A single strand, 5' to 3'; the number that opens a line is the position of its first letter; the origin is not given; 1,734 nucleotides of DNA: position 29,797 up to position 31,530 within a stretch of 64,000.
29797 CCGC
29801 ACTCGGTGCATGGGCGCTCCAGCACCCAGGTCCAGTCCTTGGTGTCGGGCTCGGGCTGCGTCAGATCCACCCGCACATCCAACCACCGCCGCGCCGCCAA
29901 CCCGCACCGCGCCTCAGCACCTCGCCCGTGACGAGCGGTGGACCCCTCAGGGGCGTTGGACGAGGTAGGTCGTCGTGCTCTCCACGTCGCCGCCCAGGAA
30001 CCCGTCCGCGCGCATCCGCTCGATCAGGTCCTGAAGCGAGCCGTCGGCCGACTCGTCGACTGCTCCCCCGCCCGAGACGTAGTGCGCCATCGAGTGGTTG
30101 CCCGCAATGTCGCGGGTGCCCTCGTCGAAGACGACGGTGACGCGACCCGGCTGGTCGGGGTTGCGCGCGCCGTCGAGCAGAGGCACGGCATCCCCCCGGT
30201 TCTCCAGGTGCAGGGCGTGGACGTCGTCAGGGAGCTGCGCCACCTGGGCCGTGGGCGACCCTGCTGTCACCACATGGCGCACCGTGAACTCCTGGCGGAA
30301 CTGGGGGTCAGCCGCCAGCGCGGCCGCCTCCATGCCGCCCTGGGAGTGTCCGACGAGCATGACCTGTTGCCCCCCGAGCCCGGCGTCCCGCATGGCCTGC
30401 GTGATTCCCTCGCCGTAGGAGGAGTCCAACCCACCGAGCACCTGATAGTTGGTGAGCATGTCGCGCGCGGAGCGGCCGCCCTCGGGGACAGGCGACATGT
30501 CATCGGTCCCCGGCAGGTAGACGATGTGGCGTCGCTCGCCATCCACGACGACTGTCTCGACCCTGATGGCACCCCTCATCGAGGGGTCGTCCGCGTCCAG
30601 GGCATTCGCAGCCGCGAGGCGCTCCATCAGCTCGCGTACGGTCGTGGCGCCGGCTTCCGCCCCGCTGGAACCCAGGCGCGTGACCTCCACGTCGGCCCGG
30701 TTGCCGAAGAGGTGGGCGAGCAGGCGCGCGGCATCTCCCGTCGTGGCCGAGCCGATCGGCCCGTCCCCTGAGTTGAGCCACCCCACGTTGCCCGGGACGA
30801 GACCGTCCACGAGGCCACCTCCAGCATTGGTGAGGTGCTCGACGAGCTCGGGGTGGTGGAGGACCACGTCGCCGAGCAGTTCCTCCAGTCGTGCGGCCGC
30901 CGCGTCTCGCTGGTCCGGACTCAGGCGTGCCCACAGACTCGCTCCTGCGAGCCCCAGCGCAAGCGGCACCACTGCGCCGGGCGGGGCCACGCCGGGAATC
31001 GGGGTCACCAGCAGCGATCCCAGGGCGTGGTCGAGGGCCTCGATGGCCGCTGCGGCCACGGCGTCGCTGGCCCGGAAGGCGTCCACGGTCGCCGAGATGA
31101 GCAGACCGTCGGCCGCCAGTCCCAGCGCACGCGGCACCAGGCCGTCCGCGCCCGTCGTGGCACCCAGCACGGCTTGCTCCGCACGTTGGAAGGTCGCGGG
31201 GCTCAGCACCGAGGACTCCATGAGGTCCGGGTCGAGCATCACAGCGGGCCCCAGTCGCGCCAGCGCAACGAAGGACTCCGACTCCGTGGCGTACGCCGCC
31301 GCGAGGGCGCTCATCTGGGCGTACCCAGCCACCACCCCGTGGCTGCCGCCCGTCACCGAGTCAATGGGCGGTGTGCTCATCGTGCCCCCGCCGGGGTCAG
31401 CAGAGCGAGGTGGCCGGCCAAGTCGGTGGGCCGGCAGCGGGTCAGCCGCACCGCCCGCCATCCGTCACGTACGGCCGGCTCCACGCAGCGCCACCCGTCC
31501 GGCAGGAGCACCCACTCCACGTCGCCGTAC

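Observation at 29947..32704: Translationally coupled cassette: WxG helical protein, EspG-like protein, and a helical-N-terminus / lipase-type hydrolase. Candidate secreted-effector module with no secretion locus in view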

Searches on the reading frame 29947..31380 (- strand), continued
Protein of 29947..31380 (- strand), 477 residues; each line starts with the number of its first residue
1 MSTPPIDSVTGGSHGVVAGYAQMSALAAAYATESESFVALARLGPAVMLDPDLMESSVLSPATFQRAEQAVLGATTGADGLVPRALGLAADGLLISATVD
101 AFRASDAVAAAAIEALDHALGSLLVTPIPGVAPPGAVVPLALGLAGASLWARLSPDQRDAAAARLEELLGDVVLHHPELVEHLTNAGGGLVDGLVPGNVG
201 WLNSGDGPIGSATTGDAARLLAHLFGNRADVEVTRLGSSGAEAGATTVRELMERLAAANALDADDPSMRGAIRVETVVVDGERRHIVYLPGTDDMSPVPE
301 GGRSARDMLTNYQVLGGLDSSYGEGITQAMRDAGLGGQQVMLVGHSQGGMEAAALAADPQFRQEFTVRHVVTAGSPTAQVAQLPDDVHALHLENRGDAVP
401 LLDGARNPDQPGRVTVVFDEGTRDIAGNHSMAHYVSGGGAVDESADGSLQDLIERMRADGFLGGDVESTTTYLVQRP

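Call 37: search_protein_families(library=pfam, alignment_id=A3, max_evalue=0.1)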
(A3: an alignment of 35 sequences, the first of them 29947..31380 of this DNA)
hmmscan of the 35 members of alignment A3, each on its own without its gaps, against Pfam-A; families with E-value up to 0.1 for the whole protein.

A. member 1, window:29947-31380:- (477 aa): 6 families
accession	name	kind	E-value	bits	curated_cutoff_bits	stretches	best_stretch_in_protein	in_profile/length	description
PF07819.20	PGAP1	-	6.5e-06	26.5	24.3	1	326-398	79-149/233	PGAP1-like alpha/beta domain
PF00561.26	Abhydrolase_1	-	0.00017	21.7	25.8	1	335-375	66-102/245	alpha/beta hydrolase fold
PF02089.21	Palm_thioest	-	0.002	18.3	26.8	1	336-385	71-118/254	Palmitoyl protein thioesterase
PF01764.32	Lipase_3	-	0.03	14.7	22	1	337-400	62-133/140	Lipase (class 3)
PF00698.26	Acyl_transf_1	-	0.036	14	32.7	0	336-393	81-135/319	Acyl transferase domain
PF01518.21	PolyG_pol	-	0.076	12.2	25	0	204-324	95-216/366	Sigma NS protein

B. families by the number of members that match (of 35 scanned): 20 families
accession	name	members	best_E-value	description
PF07819.20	PGAP1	35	8.2e-08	PGAP1-like alpha/beta domain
PF00561.26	Abhydrolase_1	35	0.00012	alpha/beta hydrolase fold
PF02089.21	Palm_thioest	34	0.00019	Palmitoyl protein thioesterase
PF12697.13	Abhydrolase_6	20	0.0003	Alpha/beta hydrolase family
PF01764.32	Lipase_3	13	0.00012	Lipase (class 3)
PF24096.1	DUF7379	13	0.013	Domain of unknown function (DUF7379)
PF06259.18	Abhydrolase_8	7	0.0026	Alpha/beta hydrolase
PF12146.15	Hydrolase_4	5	0.0082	Serine aminopeptidase, S33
PF11288.14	DUF3089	4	0.01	Protein of unknown function (DUF3089)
PF02447.22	GntP_permease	4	0.014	GntP family permease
PF11187.14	Mbeg1-like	3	0.046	Mbeg1-like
PF02230.22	Abhydrolase_2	3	0.06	Phospholipase/Carboxylesterase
PF00975.26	Thioesterase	2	0.024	Thioesterase domain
PF22207.2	MCM3_WHD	1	0.0059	MCM3 winged helix domain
PF00698.26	Acyl_transf_1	1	0.036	Acyl transferase domain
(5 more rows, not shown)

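Call 43: search_protein_families(library=pfam, proteins=[L029:554-4534:+, L063:1140-5174:+, L029:15140-16708:+, L063:14383-15936:+, L042:4708-6258:-, L042:6313-6606:+, L042:6614-7120:+, L063:5472-7208:-, L063:1-1128:-, L029:113-484:+], max_evalue=0.001)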
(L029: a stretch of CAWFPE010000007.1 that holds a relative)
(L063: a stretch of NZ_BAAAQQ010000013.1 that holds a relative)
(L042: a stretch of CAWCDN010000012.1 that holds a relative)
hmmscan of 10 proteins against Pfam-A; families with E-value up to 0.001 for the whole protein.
L029:554-4534:+ (1326 aa): 12 families
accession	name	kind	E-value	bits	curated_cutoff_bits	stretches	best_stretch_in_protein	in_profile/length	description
PF01580.24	FtsK_SpoIIIE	-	1.4e-84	283.5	24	3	808-1040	17-218/221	FtsK/SpoIIIE family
PF13191.12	AAA_16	-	6.8e-10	40.1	32.6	0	468-615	15-157/167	AAA ATPase domain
PF20703.3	nSTAND1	-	2.2e-09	37.9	27.1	0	1109-1269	25-173/379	Novel STAND NTPase 1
PF13401.12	AAA_22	-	2.4e-09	38.1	27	0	479-619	7-110/130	AAA domain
PF05729.18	NACHT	-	7.4e-08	32.8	26.7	0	481-514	4-38/167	NACHT domain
PF01935.23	DUF87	-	1.1e-07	32.6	23.2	0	478-517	24-60/220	Helicase HerA, central domain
PF13555.12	AAA_29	-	8.7e-07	29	27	0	830-851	22-43/61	P-loop containing region of AAA domain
PF25199.1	nSTAND_NTPase5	-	1.1e-05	25.7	34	0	470-502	34-66/145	Novel STAND NTPase 5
PF01637.24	ATPase_2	-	0.00013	22.3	33.2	0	1117-1141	20-44/225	ATPase domain predominantly from Archaea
PF13481.12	AAA_25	-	0.00024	21.2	27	0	479-522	35-86/195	AAA domain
PF00005.33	ABC_tran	-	0.00026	22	25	0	832-855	13-36/137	ABC transporter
PF13245.12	AAA_19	-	0.00026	21.6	25.1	0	830-856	11-37/134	AAA domain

L063:1140-5174:+ (1344 aa): 16 families
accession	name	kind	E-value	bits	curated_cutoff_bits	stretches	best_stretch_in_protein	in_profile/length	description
PF01580.24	FtsK_SpoIIIE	-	3.7e-83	278.7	24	3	826-1057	18-218/221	FtsK/SpoIIIE family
PF13191.12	AAA_16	-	1.3e-14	55.5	32.6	1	1136-1227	25-124/167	AAA ATPase domain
PF13401.12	AAA_22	-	4.5e-11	43.6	27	0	491-622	7-101/130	AAA domain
PF05729.18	NACHT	-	5.6e-10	39.7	26.7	0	1139-1278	4-133/167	NACHT domain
PF20703.3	nSTAND1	-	1.5e-08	35.1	27.1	0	1135-1290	33-177/379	Novel STAND NTPase 1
PF01935.23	DUF87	-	3e-08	34.5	23.2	0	1126-1175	12-60/220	Helicase HerA, central domain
PF13555.12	AAA_29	-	7.4e-07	29.3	27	0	1133-1167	20-57/61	P-loop containing region of AAA domain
PF01637.24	ATPase_2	-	6.4e-06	26.6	33.2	0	1133-1161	18-46/225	ATPase domain predominantly from Archaea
PF00005.33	ABC_tran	-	4.5e-05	24.5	25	0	846-872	10-36/137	ABC transporter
PF13481.12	AAA_25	-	5.1e-05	23.4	27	0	491-534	35-86/195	AAA domain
PF00910.28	RNA_helicase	-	5.7e-05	24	21.5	0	1139-1167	2-30/105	RNA helicase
PF01926.29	MMR_HSR1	-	9e-05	23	21.9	0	850-874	2-26/113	50S ribosome-binding GTPase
PF25199.1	nSTAND_NTPase5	-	0.00015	22.1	34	0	482-514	34-66/145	Novel STAND NTPase 5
PF24883.2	NPHP3_N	-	0.00028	21.6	24.8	0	851-889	26-62/164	Nephrocystin 3, N-terminal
PF02456.21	Adeno_IVa2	-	0.00051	19.4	21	0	492-521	90-119/370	Adenovirus IVa2 protein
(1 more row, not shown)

L029:15140-16708:+ (522 aa): 0 families

L063:14383-15936:+ (517 aa): 0 families

L042:4708-6258:- (516 aa): 5 families
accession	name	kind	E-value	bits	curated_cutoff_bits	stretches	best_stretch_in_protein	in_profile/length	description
PF05872.18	HerA_C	-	4.7e-185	616.4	22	1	33-511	8-494/502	Helicase HerA-like C-terminal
PF01935.23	DUF87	-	1.6e-07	32.1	23.2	1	24-96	4-69/220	Helicase HerA, central domain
PF13401.12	AAA_22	-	1.9e-05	25.5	27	0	47-82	6-41/130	AAA domain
PF00004.35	AAA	-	0.0004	21.3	21.2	0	50-84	2-33/131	ATPase family associated with various cellular activities (AAA)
PF13191.12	AAA_16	-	0.00065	20.7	32.6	0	47-77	25-55/167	AAA ATPase domain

L042:6313-6606:+ (97 aa): 1 family
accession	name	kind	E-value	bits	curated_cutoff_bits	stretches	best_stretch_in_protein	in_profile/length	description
PF23719.1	VapB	-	9.2e-50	167.2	27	1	1-96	1-96/97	Antitoxin VapB-like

L042:6614-7120:+ (168 aa): 1 family
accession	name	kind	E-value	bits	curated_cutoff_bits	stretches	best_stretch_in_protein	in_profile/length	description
PF13399.11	LytR_C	-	1e-13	52.4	22.2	1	57-144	1-86/86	LytR cell envelope-related transcriptional attenuator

L063:5472-7208:- (578 aa): 4 families
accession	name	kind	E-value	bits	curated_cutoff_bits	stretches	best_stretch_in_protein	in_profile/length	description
PF05872.18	HerA_C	-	3.3e-186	620.3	22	1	80-577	9-499/502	Helicase HerA-like C-terminal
PF01935.23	DUF87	-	3.4e-07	31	23.2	1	69-136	3-68/220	Helicase HerA, central domain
PF13401.12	AAA_22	-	5.1e-05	24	27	0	93-128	6-41/130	AAA domain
PF01580.24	FtsK_SpoIIIE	-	0.00098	19.1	24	0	80-112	27-59/221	FtsK/SpoIIIE family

L063:1-1128:- (376 aa): 0 families

L029:113-484:+ (123 aa): 0 families

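Call 54: find_related_loci(query=L029:554-4534:+, collection=metagenome_contigs, flank=10000)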
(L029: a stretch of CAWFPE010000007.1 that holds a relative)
Query L029:554-4534:+ (1326 aa) in metagenome_contigs; peptide patterns used: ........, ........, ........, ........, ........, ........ (x = any residue, [..] = any of these).
600 stretches matched a pattern (row limit reached: there are more); 537 encode a relative of the query (tblastn E <= 1e-3); the best 80 are kept; 80 distinct loci.
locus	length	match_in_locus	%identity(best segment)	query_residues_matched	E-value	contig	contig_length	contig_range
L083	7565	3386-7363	94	1-1326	0e+0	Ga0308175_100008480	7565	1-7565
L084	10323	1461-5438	93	1-1326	0e+0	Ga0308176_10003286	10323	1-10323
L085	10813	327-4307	86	1-1326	0e+0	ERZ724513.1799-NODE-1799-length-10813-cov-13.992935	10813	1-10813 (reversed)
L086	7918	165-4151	85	1-1326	0e+0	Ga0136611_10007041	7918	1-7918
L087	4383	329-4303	83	1-1326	0e+0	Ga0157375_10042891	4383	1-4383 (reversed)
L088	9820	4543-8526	83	1-1323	0e+0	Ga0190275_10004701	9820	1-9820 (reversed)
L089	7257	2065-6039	83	2-1326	0e+0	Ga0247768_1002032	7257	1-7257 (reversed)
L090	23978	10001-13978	84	1-1326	0e+0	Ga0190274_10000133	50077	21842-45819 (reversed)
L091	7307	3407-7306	83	1-1292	0e+0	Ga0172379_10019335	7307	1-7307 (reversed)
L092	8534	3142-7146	81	4-1326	0e+0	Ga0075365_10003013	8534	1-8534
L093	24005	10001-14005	81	1-1326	0e+0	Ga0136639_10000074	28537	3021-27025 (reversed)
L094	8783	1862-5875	81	2-1326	0e+0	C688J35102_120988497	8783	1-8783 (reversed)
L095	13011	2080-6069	80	1-1326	0e+0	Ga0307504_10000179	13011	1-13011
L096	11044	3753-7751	81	3-1326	0e+0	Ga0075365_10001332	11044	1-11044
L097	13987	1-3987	82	3-1326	0e+0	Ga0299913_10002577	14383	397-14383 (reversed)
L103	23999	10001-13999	78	1-1326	0e+0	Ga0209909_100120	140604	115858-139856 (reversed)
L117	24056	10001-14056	76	3-1326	0e+0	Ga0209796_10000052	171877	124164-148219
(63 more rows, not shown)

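Call 57: search_protein_families(library=ncbifam, proteins=[L090:10001-13981:+, L090:4845-6296:-, L090:3604-4854:-, L090:8535-9917:-, L090:6307-8046:-, L090:8077-8394:-, L117:7841-8137:-, L117:8165-8500:-, L103:6211-7644:-], max_evalue=0.001)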
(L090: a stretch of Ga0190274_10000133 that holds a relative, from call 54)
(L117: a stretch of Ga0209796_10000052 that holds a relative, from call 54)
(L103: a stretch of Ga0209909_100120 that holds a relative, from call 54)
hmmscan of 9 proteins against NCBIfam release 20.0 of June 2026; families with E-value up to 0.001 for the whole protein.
L090:10001-13981:+ (1326 aa): 7 families
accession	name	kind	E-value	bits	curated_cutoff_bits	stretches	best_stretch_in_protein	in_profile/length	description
TIGR03924.1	T7SS_EccC_a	equivalog_domain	2.5e-288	958.4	509.15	2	22-699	1-672/673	type VII secretion protein EccCa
TIGR03925.1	T7SS_EccC_b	equivalog_domain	6.6e-264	876.4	346.55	2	750-1320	3-564/564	type VII secretion protein EccCb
TIGR03928.1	T7_EssCb_Firm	equivalog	3.9e-148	495.2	778.4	1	13-1281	14-1255/1296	type VII secretion protein EssC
NF007615.0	PRK10263.1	equivalog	7.3e-07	27.2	1566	0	478-696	1011-1248/1355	DNA translocase FtsK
NF041017.1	DNA_import_CedB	equivalog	0.00011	21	700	0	476-519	274-314/590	DNA import protein CedB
TIGR03744.1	traC_PFL_4706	equivalog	0.00024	19.1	520.6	0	460-508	457-505/892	conjugative transfer ATPase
NF010404.0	PRK13830.1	subfamily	0.00098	17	810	0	1111-1162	450-498/818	conjugal transfer protein TrbE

L090:4845-6296:- (483 aa): 1 family
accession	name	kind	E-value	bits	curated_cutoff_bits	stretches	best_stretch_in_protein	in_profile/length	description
TIGR03919.1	T7SS_EccB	equivalog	6.6e-44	150.5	154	1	3-466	1-457/457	type VII secretion protein EccB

L090:3604-4854:- (416 aa): 2 families
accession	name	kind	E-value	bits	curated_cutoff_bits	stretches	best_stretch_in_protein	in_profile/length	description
TIGR03921.1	T7SS_mycosin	equivalog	2e-43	148.9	278.75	1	63-416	6-351/353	type VII secretion-associated serine protease mycosin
NF049966.1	QH_SP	equivalog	7.6e-05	22.2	165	1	129-208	54-124/219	subtilisin-like serine protease QhpE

L090:8535-9917:- (460 aa): 0 families

L090:6307-8046:- (579 aa): 1 family
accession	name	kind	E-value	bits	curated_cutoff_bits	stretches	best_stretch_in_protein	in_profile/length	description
TIGR03920.1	T7SS_EccD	equivalog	1.8e-30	106.2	94.95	1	143-579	1-455/455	type VII secretion integral membrane protein EccD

L090:8077-8394:- (105 aa): 1 family
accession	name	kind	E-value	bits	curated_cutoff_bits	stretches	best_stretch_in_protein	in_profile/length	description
TIGR03930.1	WXG100_ESAT6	subfamily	5.8e-12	45.6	44.85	1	13-94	8-89/90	WXG100 family type VII secretion target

L117:7841-8137:- (98 aa): 1 family
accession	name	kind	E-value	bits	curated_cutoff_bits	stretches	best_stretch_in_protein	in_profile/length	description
TIGR03930.1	WXG100_ESAT6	subfamily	4.5e-13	49.2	44.85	1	7-95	2-89/90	WXG100 family type VII secretion target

L117:8165-8500:- (111 aa): 1 family
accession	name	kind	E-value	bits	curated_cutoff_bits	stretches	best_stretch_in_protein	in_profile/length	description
TIGR03930.1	WXG100_ESAT6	subfamily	2.9e-15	56.2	44.85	1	17-98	7-88/90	WXG100 family type VII secretion target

L103:6211-7644:- (477 aa): 1 family
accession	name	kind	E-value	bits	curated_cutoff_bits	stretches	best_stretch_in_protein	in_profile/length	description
TIGR03920.1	T7SS_EccD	equivalog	2.3e-29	102.5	94.95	1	31-475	1-453/455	type VII secretion integral membrane protein EccD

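Call 74: search_protein_families(library=pfam, proteins=[L011:11422-12273:+, L008:11422-11889:+, L014:11445-12281:+, L009:11443-11883:+], max_evalue=1)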
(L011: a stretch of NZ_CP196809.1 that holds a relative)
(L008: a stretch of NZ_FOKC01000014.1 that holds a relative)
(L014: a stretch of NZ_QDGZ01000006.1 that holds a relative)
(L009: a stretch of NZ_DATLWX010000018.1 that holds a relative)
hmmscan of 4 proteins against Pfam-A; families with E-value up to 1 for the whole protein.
L011:11422-12273:+ (283 aa): 0 families

L008:11422-11889:+ (155 aa): 0 families

L014:11445-12281:+ (278 aa): 0 families

L009:11443-11883:+ (146 aa): 0 families

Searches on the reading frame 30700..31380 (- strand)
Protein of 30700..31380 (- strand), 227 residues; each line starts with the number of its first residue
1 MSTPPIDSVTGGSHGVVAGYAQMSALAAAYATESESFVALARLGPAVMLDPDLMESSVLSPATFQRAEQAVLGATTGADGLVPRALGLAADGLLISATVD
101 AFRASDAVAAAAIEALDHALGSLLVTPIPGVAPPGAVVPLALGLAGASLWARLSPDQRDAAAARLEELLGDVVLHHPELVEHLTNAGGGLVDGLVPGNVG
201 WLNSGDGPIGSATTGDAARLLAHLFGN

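Call 39: search_solved_structures(query=A5, max_evalue=10, show_alignments=2)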
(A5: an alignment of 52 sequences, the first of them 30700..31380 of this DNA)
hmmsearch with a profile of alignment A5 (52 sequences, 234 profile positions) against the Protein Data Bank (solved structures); distinct sequences matched with E-value up to 10: 1.
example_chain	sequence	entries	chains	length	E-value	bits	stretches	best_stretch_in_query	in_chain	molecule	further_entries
6pis_A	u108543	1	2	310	0.52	13.4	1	118-181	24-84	Potassium channel subfamily K member 4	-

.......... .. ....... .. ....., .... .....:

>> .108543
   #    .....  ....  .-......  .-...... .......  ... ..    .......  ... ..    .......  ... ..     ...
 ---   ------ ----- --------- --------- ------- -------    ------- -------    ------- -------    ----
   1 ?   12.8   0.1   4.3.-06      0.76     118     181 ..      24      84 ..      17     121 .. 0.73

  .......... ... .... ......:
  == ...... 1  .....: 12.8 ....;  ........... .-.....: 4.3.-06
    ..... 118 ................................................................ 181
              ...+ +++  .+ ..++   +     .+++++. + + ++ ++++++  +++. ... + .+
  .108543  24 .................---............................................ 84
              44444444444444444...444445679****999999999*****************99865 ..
